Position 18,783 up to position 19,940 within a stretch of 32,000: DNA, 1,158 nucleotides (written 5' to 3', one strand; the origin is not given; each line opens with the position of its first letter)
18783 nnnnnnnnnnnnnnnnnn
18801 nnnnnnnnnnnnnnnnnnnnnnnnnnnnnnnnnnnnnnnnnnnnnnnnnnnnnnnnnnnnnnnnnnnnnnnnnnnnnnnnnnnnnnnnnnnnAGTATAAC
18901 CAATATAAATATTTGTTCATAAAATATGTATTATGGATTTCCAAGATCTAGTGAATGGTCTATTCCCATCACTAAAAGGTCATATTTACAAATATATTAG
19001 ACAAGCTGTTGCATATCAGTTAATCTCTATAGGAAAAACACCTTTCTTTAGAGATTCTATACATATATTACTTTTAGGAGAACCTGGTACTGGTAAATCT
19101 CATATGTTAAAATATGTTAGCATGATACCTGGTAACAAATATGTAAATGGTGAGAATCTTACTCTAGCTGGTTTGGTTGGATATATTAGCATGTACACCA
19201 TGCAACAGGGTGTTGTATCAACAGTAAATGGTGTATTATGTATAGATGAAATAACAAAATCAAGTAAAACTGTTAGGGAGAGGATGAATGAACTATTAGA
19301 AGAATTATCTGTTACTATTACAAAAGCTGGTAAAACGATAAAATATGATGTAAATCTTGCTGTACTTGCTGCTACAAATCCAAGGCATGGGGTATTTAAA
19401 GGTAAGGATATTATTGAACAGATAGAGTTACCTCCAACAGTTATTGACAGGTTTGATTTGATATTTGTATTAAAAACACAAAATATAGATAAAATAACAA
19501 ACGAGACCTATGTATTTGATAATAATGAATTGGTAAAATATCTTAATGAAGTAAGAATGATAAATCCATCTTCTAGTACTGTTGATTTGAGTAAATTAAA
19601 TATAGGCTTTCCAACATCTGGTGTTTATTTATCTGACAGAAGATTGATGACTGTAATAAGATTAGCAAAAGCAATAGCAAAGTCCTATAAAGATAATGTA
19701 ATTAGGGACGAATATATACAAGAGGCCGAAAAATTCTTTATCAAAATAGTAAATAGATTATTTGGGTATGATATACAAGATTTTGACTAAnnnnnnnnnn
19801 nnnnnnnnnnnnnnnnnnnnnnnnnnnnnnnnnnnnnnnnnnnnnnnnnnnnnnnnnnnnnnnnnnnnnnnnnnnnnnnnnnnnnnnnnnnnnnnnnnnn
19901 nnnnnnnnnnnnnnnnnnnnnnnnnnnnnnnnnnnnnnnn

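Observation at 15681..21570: Three MCM-derived genes in 6 kb: one intact, one AAA+ core only, one full-length with eroded ATPase motifs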

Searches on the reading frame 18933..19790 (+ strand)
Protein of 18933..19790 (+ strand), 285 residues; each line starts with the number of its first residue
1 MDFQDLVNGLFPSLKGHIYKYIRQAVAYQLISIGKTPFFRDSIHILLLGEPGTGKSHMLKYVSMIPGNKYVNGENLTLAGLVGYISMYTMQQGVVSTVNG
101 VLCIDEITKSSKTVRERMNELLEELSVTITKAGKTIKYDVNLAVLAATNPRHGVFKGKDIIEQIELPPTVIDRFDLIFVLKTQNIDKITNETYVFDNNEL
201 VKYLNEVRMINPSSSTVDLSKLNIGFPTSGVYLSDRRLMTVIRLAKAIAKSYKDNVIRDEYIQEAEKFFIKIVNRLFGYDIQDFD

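Call 3: search_protein_families(library=pfam, proteins=[window:18933-19790:+], max_evalue=1)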
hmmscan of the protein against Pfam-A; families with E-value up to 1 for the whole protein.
window:18933-19790:+ (285 aa): 20 families
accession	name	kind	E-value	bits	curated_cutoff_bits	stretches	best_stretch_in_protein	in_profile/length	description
PF00493.29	MCM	-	1.3e-38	132.8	23.3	1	4-183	16-207/224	MCM P-loop domain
PF01078.27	Mg_chelatase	-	1.3e-11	44.7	20.3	1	77-152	86-160/207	Magnesium chelatase, subunit ChlI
PF07728.20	AAA_5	-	7.9e-09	36.1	22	1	44-156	1-127/139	AAA domain (dynein-related subfamily)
PF13337.12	BrxL_ATPase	-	5e-06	26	25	1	37-208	60-229/313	Lon-like protease BrxL-like, ATPase domain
PF00158.32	Sigma54_activat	-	8.4e-06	26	20.2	1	92-149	86-142/168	Sigma-54 interaction domain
PF07726.17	AAA_3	-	2.2e-05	24.8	27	1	44-152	1-114/131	ATPase family associated with various cellular activities (AAA)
PF00004.35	AAA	-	0.00041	21.2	21.2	1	45-149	1-109/131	ATPase family associated with various cellular activities (AAA)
PF17855.7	MCM_lid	-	0.00044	21.1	27.4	1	229-269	43-83/87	MCM AAA-lid domain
PF07724.20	AAA_2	-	0.0011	19.5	27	1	60-145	41-121/166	AAA domain (Cdc48 subfamily)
PF20030.5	bpMoxR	-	0.003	17.1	27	1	44-149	33-145/205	MoxR domain in the MoxR-vWA-beta-propeller ternary systems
PF13401.12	AAA_22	-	0.0035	18.1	27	1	44-91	7-33/130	AAA domain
PF05496.18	RuvB_N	-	0.0045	17.2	27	1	44-141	35-131/159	Holliday junction DNA helicase RuvB P-loop domain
PF00503.26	G-alpha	-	0.023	14.3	48.8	1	42-202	21-165/333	G-protein alpha subunit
PF17868.7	AAA_lid_8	-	0.025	14.8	22.8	1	229-249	18-38/72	AAA lid domain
PF13238.12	AAA_18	-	0.054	14.4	29.4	1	45-126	1-64/128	AAA domain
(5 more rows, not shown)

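Call 20: find_homologous_proteins(query=window:18933-19790:+, max_evalue=1e-10)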
Query window:18933-19790:+ (285 aa): 9 proteins with E <= 1e-10 among 1509 candidates.
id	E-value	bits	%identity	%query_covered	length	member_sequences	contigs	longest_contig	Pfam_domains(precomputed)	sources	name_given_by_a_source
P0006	3.1e-182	622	100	100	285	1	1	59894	PF00158.33,PF00493.30,PF07728.21,PF01078.28,PF13337.13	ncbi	ncbi:MAG: ATP-binding protein [Nanopusillaceae archaeon]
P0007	1.0e-162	558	87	100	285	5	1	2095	PF07726.18,PF00493.30,PF07728.21,PF01078.28,PF13337.13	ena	-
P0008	5.0e-157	539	84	100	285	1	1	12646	PF00158.33,PF07726.18,PF00493.30,PF07728.21,PF01078.28,PF13337.13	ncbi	-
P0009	1.2e-92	328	56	98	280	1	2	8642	PF07726.18,PF17855.8,PF00493.30,PF00004.36,PF07728.21,PF01078.28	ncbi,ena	-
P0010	2.6e-92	327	57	98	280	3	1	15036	PF07726.18,PF17855.8,PF00493.30,PF00004.36,PF05496.19,PF07728.21,PF01078.28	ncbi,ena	-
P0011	2.3e-91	324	55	98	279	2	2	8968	PF07726.18,PF17855.8,PF00493.30,PF07728.21,PF01078.28,PF13337.13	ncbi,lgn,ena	-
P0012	3.7e-85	304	53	98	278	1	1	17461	PF00493.30,PF07728.21,PF01078.28,PF13337.13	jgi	-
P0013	6.1e-83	296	54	98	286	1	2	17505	PF07726.18,PF00493.30,PF07728.21,PF01078.28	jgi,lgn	-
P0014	8.0e-11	60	32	50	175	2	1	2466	PF07726.18,PF00493.30,PF07728.21,PF01078.28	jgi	jgi:DNA helicase MCM9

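Call 21: find_encoding_contigs(protein=P0010, flank=10000, max_places=3)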
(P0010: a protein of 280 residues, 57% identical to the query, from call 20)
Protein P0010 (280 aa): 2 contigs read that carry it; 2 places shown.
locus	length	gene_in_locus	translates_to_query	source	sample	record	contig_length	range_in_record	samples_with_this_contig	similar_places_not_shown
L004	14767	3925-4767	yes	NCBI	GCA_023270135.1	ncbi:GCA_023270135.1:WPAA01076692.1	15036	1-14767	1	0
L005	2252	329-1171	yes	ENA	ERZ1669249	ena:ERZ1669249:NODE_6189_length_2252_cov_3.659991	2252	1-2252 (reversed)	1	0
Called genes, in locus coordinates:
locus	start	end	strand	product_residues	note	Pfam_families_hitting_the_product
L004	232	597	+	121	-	-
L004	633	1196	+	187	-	-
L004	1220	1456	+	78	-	-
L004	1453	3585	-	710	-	PF17207:MCM_OB, PF00493:MCM, PF07728:AAA_5, PF01078:Mg_chelatase (weak), PF17855:MCM_lid, PF21120: (faint)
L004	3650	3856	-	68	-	-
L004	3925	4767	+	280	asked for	PF00493:MCM, PF05496:RuvB_N (weak), PF07726:AAA_3 (weak), PF07728:AAA_5 (weak), PF00004:AAA, PF01078:Mg_chelatase (weak), PF17855:MCM_lid (weak)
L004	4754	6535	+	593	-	-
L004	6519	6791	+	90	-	-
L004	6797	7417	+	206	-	-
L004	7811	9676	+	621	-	-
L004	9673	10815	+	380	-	-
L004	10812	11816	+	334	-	-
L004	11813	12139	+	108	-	-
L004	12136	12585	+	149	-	-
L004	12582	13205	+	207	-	-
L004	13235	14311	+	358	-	-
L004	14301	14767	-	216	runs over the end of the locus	-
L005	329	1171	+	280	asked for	PF00493:MCM, PF05496:RuvB_N (weak), PF07726:AAA_3 (weak), PF07728:AAA_5 (weak), PF00004:AAA, PF01078:Mg_chelatase (weak), PF17855:MCM_lid (weak)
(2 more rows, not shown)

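Call 22: find_encoding_contigs(protein=P0013, flank=10000, max_places=3)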
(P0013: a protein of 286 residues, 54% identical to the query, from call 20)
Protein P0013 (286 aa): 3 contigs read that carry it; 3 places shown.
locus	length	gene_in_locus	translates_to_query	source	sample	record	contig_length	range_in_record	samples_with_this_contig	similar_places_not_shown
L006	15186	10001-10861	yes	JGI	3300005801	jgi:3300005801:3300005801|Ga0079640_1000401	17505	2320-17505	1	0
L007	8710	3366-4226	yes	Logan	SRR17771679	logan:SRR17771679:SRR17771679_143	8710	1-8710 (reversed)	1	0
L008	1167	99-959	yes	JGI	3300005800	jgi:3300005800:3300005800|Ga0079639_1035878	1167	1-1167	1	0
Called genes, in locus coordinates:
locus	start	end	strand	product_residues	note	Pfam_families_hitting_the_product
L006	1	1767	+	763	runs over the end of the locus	PF02384:N6_Mtase, PF20473:MmeI_Mtase (faint), PF07669:Eco57I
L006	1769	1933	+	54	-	-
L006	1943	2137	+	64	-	-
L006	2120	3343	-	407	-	PF04055:Radical_SAM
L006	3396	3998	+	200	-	-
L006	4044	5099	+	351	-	-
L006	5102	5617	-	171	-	-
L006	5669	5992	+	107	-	-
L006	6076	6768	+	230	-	-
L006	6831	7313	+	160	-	-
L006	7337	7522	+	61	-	-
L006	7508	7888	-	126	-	PF01485:IBR (faint), PF02150:Zn_ribbon_RPB9 (weak), PF06044:DpnI (faint), PF12760:Zn_ribbon_IS1595 (faint), PF13248:Zn_ribbon_3 (faint), PF13717:Zn_ribbon_4 (faint), PF14354:Lar_restr_allev (faint), PF22910:EDR4-like_1st (faint)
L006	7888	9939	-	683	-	PF00493:MCM, PF00004:AAA (faint), PF07728:AAA_5, PF01078:Mg_chelatase (weak), PF17855:MCM_lid (weak)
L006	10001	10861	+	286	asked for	PF00493:MCM, PF07726:AAA_3 (weak), PF07728:AAA_5, PF01078:Mg_chelatase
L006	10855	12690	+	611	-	-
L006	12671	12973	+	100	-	-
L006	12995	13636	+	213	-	-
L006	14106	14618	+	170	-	-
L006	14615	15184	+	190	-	?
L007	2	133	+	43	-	?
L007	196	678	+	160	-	-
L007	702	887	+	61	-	-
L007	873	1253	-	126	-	PF01485:IBR (faint), PF02150:Zn_ribbon_RPB9 (weak), PF06044:DpnI (faint), PF12760:Zn_ribbon_IS1595 (faint), PF13248:Zn_ribbon_3 (faint), PF13717:Zn_ribbon_4 (faint), PF14354:Lar_restr_allev (faint), PF22910:EDR4-like_1st (faint)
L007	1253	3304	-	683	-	PF00493:MCM, PF00004:AAA (faint), PF07728:AAA_5, PF01078:Mg_chelatase (weak), PF17855:MCM_lid (weak)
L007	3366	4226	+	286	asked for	PF00493:MCM, PF07726:AAA_3 (weak), PF07728:AAA_5, PF01078:Mg_chelatase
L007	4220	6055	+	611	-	-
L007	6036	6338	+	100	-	-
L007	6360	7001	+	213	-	-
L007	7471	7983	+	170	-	-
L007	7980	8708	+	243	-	?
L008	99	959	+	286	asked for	PF00493:MCM, PF07726:AAA_3 (weak), PF07728:AAA_5, PF01078:Mg_chelatase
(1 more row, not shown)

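Call 23: find_encoding_contigs(protein=P0009, flank=10000, max_places=3)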
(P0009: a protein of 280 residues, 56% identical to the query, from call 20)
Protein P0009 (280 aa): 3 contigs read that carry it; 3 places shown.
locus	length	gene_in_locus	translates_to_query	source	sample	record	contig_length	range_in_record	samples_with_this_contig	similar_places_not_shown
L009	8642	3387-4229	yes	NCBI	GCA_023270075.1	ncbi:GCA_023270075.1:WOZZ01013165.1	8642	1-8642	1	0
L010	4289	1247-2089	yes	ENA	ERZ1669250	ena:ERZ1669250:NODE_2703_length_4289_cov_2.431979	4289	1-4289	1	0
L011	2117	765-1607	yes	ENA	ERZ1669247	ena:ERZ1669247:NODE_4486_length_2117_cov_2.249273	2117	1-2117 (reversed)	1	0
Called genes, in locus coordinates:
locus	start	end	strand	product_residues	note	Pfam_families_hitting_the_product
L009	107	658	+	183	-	-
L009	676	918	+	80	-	-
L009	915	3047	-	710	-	PF17207:MCM_OB (weak), PF00493:MCM, PF07728:AAA_5, PF01078:Mg_chelatase (weak), PF17855:MCM_lid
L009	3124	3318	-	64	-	-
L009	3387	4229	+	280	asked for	PF00493:MCM, PF07726:AAA_3 (weak), PF07728:AAA_5 (weak), PF00004:AAA, PF01078:Mg_chelatase (weak), PF17855:MCM_lid (weak)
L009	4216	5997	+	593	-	-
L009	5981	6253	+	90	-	-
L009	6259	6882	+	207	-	-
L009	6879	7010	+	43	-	-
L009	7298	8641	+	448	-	?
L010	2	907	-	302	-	?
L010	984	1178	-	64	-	-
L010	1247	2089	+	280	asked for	PF00493:MCM, PF07726:AAA_3 (weak), PF07728:AAA_5 (weak), PF00004:AAA, PF01078:Mg_chelatase (weak), PF17855:MCM_lid (weak)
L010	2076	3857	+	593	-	-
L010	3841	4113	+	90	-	-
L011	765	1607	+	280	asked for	PF00493:MCM, PF07726:AAA_3 (weak), PF07728:AAA_5 (weak), PF00004:AAA, PF01078:Mg_chelatase (weak), PF17855:MCM_lid (weak)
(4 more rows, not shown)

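Call 54: search_protein_families(library=ncbifam, proteins=[window:18933-19790:+], max_evalue=0.01)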
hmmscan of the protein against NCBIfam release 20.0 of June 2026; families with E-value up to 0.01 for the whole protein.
window:18933-19790:+ (285 aa): 9 families
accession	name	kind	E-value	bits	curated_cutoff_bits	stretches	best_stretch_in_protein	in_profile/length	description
NF040949.1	minchrom_main_MCM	domain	9.7e-36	123.3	940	1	7-184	286-475/682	minichromosome maintenance protein MCM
TIGR00368.1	TIGR00368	hypoth_equivalog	1.5e-07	30.4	362.4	1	95-157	291-355/499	YifB family Mg chelatase-like AAA ATPase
TIGR02688.1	TIGR02688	equivalog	5.1e-05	22.1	329.3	1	37-207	204-373/449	BREX system Lon protease-like protein BrxL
NF058535.1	antiphage_EruA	equivalog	0.00048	18.4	1000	1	38-76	20-58/1318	NACHT domain-containing antiphage protein EruA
TIGR00764.1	lon_rel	equivalog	0.00063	18.4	516.6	0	42-63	37-58/608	ATP-dependent protease LonB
NF007365.0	PRK09862.1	equivalog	0.0017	17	530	0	95-156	290-353/506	YifB family Mg chelatase-like AAA ATPase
TIGR00635.1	ruvB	equivalog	0.0049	15.9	299.05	0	44-146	32-133/305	Holliday junction branch migration DNA helicase RuvB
NF038214.1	IS21_help_AAA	equivalog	0.0056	16.4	200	0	23-59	71-107/232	IS21-like element helper ATPase IstB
NF000868.0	PRK00080.1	equivalog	0.0057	15.6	282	0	44-130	53-134/330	Holliday junction branch migration DNA helicase RuvB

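Call 64: find_related_loci(query=P0006, collection=viral_contigs, flank=10000)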
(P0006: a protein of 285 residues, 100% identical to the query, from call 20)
Query P0006 (285 aa) in viral_contigs; peptide patterns used: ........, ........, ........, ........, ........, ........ (x = any residue, [..] = any of these).
11 stretches matched a pattern, but none encodes a relative of the query by tblastn (E <= 1e-3).

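Call 65: find_related_loci(query=P0006, collection=genome_contigs, flank=10000)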
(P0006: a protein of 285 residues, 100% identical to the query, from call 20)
Query P0006 (285 aa) in genome_contigs; peptide patterns used: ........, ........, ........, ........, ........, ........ (x = any residue, [..] = any of these).
147 stretches matched a pattern; 4 encode a relative of the query (tblastn E <= 1e-3); 4 distinct loci.
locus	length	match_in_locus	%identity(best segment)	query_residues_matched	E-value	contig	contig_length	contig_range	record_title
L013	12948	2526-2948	27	44-155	5e-8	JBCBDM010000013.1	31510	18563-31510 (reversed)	MAG: Bacteroidota bacterium isolate J06597_9 NODE_13_length_31510_cov_4.797697, whole genome shotgun sequence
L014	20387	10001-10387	28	44-174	3e-6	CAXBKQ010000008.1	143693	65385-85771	MAG TPA_asm: uncultured Cryomorphaceae bacterium isolate ERR2762123_concoct_150 genome assembly, contig: ERZ3421833.55,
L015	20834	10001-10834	24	40-281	4e-5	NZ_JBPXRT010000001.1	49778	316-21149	Bacillus sp. Hm123 Hm123_ctg001, whole genome shotgun sequence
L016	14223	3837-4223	26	44-174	5e-5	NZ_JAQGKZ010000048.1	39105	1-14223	MAG: Sphingomonas bacterium isolate RYN_524 scaffold_242047, whole genome shotgun sequence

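Call 77: search_dna_similar(query=window:18933-19790:+, collection=phages, mode=protein, max_evalue=0.00001, max_rows=15)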
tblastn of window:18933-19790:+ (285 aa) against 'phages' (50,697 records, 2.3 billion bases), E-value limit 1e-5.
Records with a match: 19; places in all: 19; records where one place covers at least 80% of the query: 8.
Best place of each record, by identity: <60% 19.
By first word of the organism name: Halorubrum 6; Haloarcula 4; Thermococcus 3; Methanocaldococcus 2; Haloferax 2; Haloarchaeal 1; Altiarchaeum 1.
By host as written in the record: Halorubrum sp. 4; - 3; Methanocaldococcus fervens 2; Haloferax sp. LR2-5 2; Thermococcus sp. 'Bio pl 0405IT2' 2; Haloarcula sinaiiensis 2; Natrinema thermotolerans A29 1; Thermococcus sp. Bio-pl-0405IT2 1; and 2 more.
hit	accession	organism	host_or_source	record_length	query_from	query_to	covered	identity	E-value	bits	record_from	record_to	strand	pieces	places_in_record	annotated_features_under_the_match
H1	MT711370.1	Methanocaldococcus fervens tailed virus 1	Methanocaldococcus fervens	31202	3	265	92%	28.6%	3e-21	99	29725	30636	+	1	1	hypothetical protein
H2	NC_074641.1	Methanocaldococcus fervens tailed virus 1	Methanocaldococcus fervens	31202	3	265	92%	28.6%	3e-21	99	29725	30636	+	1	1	hypothetical protein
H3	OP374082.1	Haloarchaeal virus HJTV-4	Natrinema thermotolerans A29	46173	3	284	99%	25.8%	3e-18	90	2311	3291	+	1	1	AAA family ATPase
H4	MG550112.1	Haloferax tailed virus 1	Haloferax sp. LR2-5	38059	3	265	92%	26.7%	5e-16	84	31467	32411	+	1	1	MCM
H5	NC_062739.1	Haloferax tailed virus 1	Haloferax sp. LR2-5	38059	3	265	92%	26.7%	5e-16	84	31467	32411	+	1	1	DNA helicase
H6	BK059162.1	Altiarchaeum virus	groundwater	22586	12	251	84%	29.0%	3e-15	81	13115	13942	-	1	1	mini-chromosome maintainance protein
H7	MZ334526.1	Halorubrum tailed virus 29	Halorubrum sp.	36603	6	280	96%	23.8%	1e-9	64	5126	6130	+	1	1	MCM helicase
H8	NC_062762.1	Halorubrum tailed virus 29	Halorubrum sp.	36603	6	280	96%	23.8%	1e-9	64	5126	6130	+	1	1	DNA helicase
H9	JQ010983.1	Thermococcus prieurii virus 1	Thermococcus sp. 'Bio pl 0405IT2'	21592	4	193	67%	30.0%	8e-16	83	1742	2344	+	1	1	C-terminal part of the MCM2-like helicase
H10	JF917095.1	Thermococcus prieurii virus 1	Thermococcus sp. Bio-pl-0405IT2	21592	4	193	67%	30.0%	8e-16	83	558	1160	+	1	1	predicted MCM2/3/5 family helicase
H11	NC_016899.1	Thermococcus prieurii virus 1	Thermococcus sp. 'Bio pl 0405IT2'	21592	4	193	67%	30.0%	8e-16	83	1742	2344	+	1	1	DNA helicase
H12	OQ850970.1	Halorubrum tailed virus BLv36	Halorubrum sp. BL36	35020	4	180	62%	30.0%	3e-12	72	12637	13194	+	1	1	hypothetical protein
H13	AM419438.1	Halorubrum virus BJ1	hypersaline lake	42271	22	180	56%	31.4%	3e-14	79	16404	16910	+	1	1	hypothetical protein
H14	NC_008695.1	Halorubrum virus BJ1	hypersaline lake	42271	22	180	56%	31.4%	3e-14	79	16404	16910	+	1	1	DNA helicase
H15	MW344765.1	Halorubrum virus Humcor1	Halorubrum coriense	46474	10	178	59%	29.3%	4e-13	75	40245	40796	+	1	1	mcm: minichromosome maintenance protein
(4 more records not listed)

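Call 78: search_dna_similar(query=window:18933-19790:+, collection=plasmids, mode=protein, max_evalue=0.00001, max_rows=15)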
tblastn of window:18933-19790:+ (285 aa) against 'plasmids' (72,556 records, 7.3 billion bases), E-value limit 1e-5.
Records with a match: 25; places in all: 28; records where one place covers at least 80% of the query: 9.
Best place of each record, by identity: <60% 25.
By first word of the organism name: Haloarcula 5; Methanocaldococcus 4; Halorussus 3; Methanosphaera 2; Natronosalvus 2; Natrinema 2; Actinarchaeum 1; Halosegnis 1; Halopiger 1; Salinibaculum 1; and 3 more.
By predicted mobility (MOB-suite, as given by PLSDB): non-mobilizable 25.
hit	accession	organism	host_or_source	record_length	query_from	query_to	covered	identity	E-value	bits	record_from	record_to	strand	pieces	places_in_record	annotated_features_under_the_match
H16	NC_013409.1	Methanocaldococcus vulcanius M7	-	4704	2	280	98%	30.1%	2e-27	118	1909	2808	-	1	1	minichromosome maintenance protein MCM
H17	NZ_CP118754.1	Methanosphaera sp. ISO3-F5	-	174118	3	250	87%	31.8%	2e-28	121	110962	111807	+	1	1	minichromosome maintenance protein MCM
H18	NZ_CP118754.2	Methanosphaera sp. ISO3-F5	Ovis aries,Ovine rumen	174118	3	250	87%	31.8%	2e-28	121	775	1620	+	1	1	minichromosome maintenance protein MCM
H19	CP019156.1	Haloarcula taiwanensis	single cell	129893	3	271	94%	28.0%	2e-18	92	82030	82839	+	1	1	ATP-dependent DNA helicase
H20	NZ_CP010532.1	Haloarcula sp. CBA1115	monoisolate,Solar salt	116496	3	271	94%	27.6%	4e-18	91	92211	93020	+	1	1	minichromosome maintenance protein MCM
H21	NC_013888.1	Methanocaldococcus sp. FS406-22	-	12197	6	265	91%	28.5%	5e-19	94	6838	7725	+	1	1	minichromosome maintenance protein MCM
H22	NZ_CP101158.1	Natronosalvus amylolyticus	cell culture,sediment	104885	6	274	94%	27.5%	8e-20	96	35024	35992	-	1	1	minichromosome maintenance protein MCM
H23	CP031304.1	Natrinema thermotolerans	Cell culture,Korean salt-fermented food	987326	3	284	99%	25.8%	1e-17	90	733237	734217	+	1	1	AAA family ATPase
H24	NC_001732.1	Methanocaldococcus jannaschii DSM 2661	-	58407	22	265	86%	27.1%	7e-11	70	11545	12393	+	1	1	minichromosome maintenance protein MCM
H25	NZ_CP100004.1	Halorussus vallis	cell culture,saline soil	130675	3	219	76%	30.4%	5e-11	93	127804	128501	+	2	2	none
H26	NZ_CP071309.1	Actinarchaeum halophilum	soil,soil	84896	3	218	76%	30.3%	2e-18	92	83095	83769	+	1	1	minichromosome maintenance protein MCM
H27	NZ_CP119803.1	Halosegnis marinus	cell culture,coastal saline-alkali land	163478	38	264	80%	28.5%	3e-13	77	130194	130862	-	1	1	minichromosome maintenance protein MCM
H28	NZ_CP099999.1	Natronosalvus halobius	cell culture,sediment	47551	6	180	61%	36.1%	1e-24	110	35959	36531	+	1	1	minichromosome maintenance protein MCM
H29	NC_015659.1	Halopiger xanaduensis SH-6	sediment of Lake Shangmatala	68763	3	210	73%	30.4%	2e-16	87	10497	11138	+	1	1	minichromosome maintenance protein MCM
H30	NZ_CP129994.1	Salinibaculum sp. KK48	cell culture,sediment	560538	3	206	72%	30.4%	2e-14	81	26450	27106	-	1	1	minichromosome maintenance protein MCM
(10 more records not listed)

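Call 79: get_annotated_region(hit=H9, flank=2500)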
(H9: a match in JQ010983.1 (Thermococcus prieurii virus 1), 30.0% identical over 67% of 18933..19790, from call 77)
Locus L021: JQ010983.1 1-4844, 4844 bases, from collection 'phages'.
description: Thermococcus prieurii virus 1, complete genome.
organism: Thermococcus prieurii virus 1 (NCBI taxid 1115696)
taxonomy: Viruses
host: Thermococcus sp. 'Bio pl 0405IT2'; source: hydrothermal chimney sample collected from the East Pacific Rise Sarah Spring area at 2700 m depth; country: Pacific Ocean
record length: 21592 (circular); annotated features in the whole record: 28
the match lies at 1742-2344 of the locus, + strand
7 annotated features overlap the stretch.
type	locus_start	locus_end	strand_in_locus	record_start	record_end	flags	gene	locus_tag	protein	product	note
CDS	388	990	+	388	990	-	-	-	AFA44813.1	N-terminal part of the MCM2-like helicase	-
CDS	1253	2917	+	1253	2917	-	-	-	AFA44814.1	C-terminal part of the MCM2-like helicase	-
CDS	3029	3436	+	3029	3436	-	-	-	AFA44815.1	MutL-transducer domain protein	-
CDS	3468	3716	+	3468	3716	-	-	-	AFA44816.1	hypothetical protein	-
CDS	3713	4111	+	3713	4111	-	-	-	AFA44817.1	hypothetical protein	-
CDS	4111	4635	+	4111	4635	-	-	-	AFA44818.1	archaeal-type holliday junction resolvase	-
CDS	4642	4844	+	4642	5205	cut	-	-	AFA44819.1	hypothetical protein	-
